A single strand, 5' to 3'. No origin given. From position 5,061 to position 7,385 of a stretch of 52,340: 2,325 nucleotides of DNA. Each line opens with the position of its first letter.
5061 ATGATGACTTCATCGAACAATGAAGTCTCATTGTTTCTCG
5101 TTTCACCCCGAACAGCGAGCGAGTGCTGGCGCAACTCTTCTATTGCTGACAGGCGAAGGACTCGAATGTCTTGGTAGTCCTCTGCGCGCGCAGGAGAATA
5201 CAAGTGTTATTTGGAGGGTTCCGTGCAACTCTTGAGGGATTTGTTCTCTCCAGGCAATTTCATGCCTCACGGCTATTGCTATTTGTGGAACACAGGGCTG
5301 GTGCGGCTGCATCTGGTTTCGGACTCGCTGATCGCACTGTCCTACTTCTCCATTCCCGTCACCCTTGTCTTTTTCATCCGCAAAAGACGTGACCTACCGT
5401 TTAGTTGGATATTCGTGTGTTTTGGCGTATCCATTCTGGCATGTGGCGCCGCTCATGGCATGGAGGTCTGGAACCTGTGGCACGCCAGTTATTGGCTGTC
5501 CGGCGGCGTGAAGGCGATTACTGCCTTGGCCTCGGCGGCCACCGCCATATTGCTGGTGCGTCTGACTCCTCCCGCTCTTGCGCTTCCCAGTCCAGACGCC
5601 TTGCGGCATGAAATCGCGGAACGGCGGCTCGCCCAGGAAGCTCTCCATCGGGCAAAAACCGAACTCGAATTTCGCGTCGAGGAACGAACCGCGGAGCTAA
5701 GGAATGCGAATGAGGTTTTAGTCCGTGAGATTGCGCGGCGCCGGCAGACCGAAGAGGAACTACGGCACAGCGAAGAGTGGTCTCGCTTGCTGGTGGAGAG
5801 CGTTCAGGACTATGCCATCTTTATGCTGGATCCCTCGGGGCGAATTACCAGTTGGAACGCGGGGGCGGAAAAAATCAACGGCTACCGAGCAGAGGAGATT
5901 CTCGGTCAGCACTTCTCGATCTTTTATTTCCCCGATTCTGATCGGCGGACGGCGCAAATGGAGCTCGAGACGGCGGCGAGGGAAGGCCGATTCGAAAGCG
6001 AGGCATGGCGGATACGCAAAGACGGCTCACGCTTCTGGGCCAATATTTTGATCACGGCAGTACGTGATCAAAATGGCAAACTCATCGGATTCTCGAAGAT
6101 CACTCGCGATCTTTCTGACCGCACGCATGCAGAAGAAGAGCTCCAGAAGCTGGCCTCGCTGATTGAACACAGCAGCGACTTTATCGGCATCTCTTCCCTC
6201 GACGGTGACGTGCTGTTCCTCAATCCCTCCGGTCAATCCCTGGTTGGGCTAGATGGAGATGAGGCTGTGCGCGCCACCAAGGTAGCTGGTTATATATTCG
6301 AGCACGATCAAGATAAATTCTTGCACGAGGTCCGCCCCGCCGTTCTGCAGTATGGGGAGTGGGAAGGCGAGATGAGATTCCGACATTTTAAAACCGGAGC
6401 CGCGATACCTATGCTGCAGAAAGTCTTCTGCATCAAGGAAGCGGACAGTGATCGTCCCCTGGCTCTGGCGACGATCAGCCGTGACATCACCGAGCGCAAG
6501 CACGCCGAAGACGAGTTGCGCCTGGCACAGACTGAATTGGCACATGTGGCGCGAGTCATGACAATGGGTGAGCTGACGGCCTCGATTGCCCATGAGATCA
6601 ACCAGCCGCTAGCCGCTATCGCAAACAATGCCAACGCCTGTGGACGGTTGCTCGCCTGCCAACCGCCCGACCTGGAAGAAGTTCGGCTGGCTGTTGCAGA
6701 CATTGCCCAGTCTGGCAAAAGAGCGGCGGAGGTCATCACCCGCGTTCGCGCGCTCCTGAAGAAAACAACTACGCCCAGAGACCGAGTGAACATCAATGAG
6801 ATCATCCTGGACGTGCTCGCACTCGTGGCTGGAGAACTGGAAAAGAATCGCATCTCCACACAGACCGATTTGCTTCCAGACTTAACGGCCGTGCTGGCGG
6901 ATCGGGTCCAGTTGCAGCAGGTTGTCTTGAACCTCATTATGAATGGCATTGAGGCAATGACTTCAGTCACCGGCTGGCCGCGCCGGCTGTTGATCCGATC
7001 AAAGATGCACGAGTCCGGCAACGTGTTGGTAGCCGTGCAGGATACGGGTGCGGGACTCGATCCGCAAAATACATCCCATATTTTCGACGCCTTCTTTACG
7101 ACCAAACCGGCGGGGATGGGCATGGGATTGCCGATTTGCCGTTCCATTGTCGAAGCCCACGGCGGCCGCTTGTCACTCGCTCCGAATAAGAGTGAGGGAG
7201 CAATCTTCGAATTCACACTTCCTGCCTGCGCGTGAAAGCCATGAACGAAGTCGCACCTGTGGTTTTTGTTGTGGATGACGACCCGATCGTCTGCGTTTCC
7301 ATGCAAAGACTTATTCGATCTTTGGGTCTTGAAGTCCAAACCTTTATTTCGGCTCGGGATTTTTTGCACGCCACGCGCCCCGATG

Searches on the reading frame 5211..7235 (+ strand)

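Call 16: search_protein_families(library=pfam, proteins=[window:5211-7235:+], max_evalue=0.00001)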
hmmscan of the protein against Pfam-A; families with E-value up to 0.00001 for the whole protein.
window:5211-7235:+ (674 aa): 8 families
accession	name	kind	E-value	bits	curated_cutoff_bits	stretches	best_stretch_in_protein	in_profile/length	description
PF25487.1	ETR1_N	-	4.3e-38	129.9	27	1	30-125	2-97/97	Ethylene receptor 1-like, N-terminal domain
PF00989.32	PAS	-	4.7e-23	81.8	22.6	1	194-300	6-112/113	PAS fold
PF02518.31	HATPase_c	-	6.8e-21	75.2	26.4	1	564-672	2-109/111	Histidine kinase-, DNA gyrase B-, and HSP90-like ATPase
PF13426.13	PAS_9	-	9.3e-21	74.5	27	1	202-303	3-103/103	PAS domain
PF08448.16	PAS_4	-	6.9e-19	68.6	23.1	1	202-304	7-108/110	PAS fold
PF08447.18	PAS_3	-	6.6e-14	52.4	25.6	1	213-296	2-87/89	PAS fold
PF00512.31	HisKA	-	7.2e-09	36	26.9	1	452-517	2-62/66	His Kinase A (phospho-acceptor) domain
PF13188.13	PAS_8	-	1.4e-06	28.4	21.8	0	192-243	4-55/65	PAS domain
